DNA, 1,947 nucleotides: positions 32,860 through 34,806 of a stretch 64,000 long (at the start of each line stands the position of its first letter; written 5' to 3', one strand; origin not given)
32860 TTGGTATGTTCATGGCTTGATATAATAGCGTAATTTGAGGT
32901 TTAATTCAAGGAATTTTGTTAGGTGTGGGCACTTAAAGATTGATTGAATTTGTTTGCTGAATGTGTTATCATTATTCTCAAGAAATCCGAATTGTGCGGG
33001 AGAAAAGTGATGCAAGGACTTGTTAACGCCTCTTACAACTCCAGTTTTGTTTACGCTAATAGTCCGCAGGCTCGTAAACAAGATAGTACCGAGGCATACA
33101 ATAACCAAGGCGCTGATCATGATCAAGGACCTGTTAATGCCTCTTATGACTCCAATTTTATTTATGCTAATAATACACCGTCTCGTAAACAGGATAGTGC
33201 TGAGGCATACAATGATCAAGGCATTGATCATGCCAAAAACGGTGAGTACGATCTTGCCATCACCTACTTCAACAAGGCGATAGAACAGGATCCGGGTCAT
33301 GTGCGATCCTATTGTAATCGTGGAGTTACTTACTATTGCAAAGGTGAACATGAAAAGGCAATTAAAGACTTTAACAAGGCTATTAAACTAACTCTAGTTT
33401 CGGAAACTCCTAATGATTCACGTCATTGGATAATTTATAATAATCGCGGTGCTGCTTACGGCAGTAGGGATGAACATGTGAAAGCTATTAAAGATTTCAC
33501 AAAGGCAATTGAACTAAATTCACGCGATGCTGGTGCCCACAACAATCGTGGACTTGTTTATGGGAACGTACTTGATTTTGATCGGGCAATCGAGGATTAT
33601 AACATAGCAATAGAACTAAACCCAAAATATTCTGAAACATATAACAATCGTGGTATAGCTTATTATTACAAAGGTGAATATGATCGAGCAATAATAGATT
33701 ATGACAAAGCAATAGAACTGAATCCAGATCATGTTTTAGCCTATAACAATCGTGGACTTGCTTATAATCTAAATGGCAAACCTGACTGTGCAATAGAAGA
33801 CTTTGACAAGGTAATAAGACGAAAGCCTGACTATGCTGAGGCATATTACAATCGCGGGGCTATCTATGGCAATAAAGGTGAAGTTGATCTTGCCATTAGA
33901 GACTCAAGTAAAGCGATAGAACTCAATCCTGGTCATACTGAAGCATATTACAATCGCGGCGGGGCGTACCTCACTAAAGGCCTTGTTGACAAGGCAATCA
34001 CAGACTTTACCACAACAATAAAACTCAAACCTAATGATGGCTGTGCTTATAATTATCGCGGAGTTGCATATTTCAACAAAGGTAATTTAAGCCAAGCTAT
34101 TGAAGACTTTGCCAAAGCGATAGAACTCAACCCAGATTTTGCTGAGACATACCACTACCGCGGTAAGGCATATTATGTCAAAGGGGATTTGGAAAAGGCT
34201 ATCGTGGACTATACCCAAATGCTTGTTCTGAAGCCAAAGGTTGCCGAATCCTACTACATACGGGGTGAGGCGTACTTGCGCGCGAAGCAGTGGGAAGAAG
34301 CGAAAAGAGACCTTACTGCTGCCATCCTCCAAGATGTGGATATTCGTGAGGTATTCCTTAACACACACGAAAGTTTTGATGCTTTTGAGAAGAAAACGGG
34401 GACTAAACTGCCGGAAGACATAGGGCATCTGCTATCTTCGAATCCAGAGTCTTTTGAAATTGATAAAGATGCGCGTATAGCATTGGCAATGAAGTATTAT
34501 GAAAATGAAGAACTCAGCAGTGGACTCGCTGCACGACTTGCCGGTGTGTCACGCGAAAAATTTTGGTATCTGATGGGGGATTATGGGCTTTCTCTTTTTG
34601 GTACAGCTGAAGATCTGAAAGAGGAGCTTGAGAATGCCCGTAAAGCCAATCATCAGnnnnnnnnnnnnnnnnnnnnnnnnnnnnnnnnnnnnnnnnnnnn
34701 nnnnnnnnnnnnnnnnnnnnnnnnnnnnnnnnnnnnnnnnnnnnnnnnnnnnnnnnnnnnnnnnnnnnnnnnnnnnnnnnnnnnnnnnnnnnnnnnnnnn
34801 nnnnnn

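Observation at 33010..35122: TPR array fused to a UPF0175 antitoxin-like domain, translationally coupled to a DUF3368 PIN gene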

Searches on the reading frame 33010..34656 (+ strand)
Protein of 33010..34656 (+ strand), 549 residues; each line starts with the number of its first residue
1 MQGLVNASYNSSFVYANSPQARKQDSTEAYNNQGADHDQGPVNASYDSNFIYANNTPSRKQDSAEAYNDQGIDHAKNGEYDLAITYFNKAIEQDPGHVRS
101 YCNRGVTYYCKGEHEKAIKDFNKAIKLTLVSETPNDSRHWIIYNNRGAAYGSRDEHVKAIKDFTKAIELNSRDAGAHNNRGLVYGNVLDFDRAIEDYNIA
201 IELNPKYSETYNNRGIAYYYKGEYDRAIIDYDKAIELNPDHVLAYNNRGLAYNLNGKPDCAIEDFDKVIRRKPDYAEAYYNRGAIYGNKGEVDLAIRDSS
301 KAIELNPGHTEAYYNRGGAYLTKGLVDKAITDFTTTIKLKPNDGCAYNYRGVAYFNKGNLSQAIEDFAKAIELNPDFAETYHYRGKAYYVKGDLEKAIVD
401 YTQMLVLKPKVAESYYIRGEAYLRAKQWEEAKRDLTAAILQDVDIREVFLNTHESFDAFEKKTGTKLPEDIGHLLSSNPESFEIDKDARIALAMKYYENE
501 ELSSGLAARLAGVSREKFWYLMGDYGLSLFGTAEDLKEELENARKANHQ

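Call 3: search_protein_families(library=pfam, proteins=[window:33010-34656:+], max_evalue=0.01)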
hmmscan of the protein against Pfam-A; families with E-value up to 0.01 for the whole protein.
window:33010-34656:+ (549 aa): 28 families (the best 25 are shown)
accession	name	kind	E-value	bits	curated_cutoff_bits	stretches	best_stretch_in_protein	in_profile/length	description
PF00515.34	TPR_1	-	1.5e-94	306.7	27.8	10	209-241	2-34/34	Tetratricopeptide repeat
PF07719.23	TPR_2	-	1.1e-75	244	27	10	209-241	2-34/34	Tetratricopeptide repeat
PF13414.12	TPR_11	-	2.3e-65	216.5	26.8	9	352-392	2-42/42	TPR repeat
PF13431.12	TPR_17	-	6.3e-61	198.1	24.4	7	231-259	2-30/34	Tetratricopeptide repeat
PF13181.12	TPR_8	-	3.1e-53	173.8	25.7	6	209-241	2-34/34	Tetratricopeptide repeat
PF13432.12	TPR_16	-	5.9e-49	164.5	32.7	8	214-275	3-64/65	Tetratricopeptide repeat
PF13371.12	TPR_9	-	4.8e-34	116.6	35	4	388-442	5-59/73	Tetratricopeptide repeat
PF13424.12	TPR_12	-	2e-33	114.9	30.1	3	62-127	1-74/77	Tetratricopeptide repeat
PF13428.12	TPR_14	-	5e-25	85.9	23.5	0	73-103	10-40/44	Tetratricopeptide repeat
PF13174.12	TPR_6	-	8.4e-21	73.6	26.3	0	214-241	6-33/33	Tetratricopeptide repeat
PF14559.12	TPR_19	-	2.1e-20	73.3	25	0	357-398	4-45/68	Tetratricopeptide repeat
PF03683.19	UPF0175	-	1.2e-15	57.4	27.9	1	467-542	1-75/75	Uncharacterised protein family (UPF0175)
PF13374.12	TPR_10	-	4.9e-15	55.4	27.5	1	210-237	4-31/42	Tetratricopeptide repeat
PF01239.28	PPTA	-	2e-14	52.7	29.5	0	361-386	2-27/32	Protein prenyltransferase alpha subunit repeat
PF25575.1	TPR_BSK1_C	-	1.9e-12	47.6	42.2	0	350-417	48-116/118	Serine/threonine-protein kinase BSK1-like, TPR repeats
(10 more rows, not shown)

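Call 4: search_protein_families(library=ncbifam, proteins=[window:33010-34656:+], max_evalue=0.01)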
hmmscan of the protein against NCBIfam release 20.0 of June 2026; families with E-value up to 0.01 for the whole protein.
window:33010-34656:+ (549 aa): 36 families (the best 25 are shown)
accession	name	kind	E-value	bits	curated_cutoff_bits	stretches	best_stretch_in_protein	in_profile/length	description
NF040959.1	MamA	equivalog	2.7e-48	164.1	200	3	245-400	40-195/204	magnetosome protein MamA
NF008391.2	PRK11189.1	equivalog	5.4e-48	164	250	4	311-403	66-158/297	lipoprotein NlpI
TIGR02917.1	PEP_TPR_lipo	equivalog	3.5e-40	137.7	312.2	2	58-205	357-496/899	XrtA/PEP-CTERM system TPR-repeat protein PrsT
TIGR00990.1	3a0801s09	subfamily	2.4e-39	135.5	757.25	4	141-245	332-436/615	mitochondrial import receptor subunit TOM70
TIGR02521.1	type_IV_pilW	equivalog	2.5e-39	135.2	154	5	135-215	26-106/234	type IV pilus biogenesis/stability protein PilW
NF047558.1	TPR_END_plus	domain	3.7e-36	122.9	32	1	278-309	1-32/56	TPR end-of-group domain-containing protein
NF033762.1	social_mot_Tgl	equivalog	2.7e-33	115.4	225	2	156-295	82-223/252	social motility TPR repeat lipoprotein Tgl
NF002725.1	PRK02603.1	equivalog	1.3e-26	93.6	143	6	189-257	50-121/173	photosystem I assembly protein Ycf3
NF047507.1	TPR_BatC_Lepto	exception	5.9e-21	74.9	175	4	213-312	29-132/214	TPR repeat-containing protein BatC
NF033758.1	gliding_GltE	equivalog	2.4e-20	72.9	225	3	161-242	277-359/411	adventurous gliding motility TPR repeat lipoprotein GltE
TIGR02552.1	LcrH_SycD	equivalog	7.8e-20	71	104.8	2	306-386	48-128/136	SycD/LcrH family type III secretion system chaperone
NF047371.1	FlcA_CTERM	equivalog_domain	8.8e-17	60.8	300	4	53-125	427-500/646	periplasmic flagellar collar protein FlcA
NF008757.0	PRK11788.1-5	equivalog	1.4e-16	60.6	363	1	247-444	40-246/388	lipopolysaccharide assembly protein LapB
TIGR02795.1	tol_pal_ybgF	equivalog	6.4e-16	59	90.1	2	347-436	5-100/119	tol-pal system protein YbgF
NF008755.0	PRK11788.1-3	equivalog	7.3e-16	58.5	430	1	248-333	42-131/388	lipopolysaccharide assembly protein LapB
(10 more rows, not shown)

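Call 5: search_protein_families(library=padloc, proteins=[window:33010-34656:+], max_evalue=0.01)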
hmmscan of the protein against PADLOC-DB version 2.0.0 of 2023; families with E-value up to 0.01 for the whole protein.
window:33010-34656:+ (549 aa): 3 families
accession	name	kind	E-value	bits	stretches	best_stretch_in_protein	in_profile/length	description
PDLC01172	TPR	-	1.3e-07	28.9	0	225-271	152-199/448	TPR repeats containing protein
PDLC05076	PDC-S70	-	2.6e-07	28.8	1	486-541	25-83/94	-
PDLC01101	PrimPol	-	0.00084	16.1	0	257-310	48-101/490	adaptation polymerase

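Call 63: list_cluster_members(proteins=[P0001, P0016, P0017, P0046, P0057, P0066, window:33010-34656:+])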
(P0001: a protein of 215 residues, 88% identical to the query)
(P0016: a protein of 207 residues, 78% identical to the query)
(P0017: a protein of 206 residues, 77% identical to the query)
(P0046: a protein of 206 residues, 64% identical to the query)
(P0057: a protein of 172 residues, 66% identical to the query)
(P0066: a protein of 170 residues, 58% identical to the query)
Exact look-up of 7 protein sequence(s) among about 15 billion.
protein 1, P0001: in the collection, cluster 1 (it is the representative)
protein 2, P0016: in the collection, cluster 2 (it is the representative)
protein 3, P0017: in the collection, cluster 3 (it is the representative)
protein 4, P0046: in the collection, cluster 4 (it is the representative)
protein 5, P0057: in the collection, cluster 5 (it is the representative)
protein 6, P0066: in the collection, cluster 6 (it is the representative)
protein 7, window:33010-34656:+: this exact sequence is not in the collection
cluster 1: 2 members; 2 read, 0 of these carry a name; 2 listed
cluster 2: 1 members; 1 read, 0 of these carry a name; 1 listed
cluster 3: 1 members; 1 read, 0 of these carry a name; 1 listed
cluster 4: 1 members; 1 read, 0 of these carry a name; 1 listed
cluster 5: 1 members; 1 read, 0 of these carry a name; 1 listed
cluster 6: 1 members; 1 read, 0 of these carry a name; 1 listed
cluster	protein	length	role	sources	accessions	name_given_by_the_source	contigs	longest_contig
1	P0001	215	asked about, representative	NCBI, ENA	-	-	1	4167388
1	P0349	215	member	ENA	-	-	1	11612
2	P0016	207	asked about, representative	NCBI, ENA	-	-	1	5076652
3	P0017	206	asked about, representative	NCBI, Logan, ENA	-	-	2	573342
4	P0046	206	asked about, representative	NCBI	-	-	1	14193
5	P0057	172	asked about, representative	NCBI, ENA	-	-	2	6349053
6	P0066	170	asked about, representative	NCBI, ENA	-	-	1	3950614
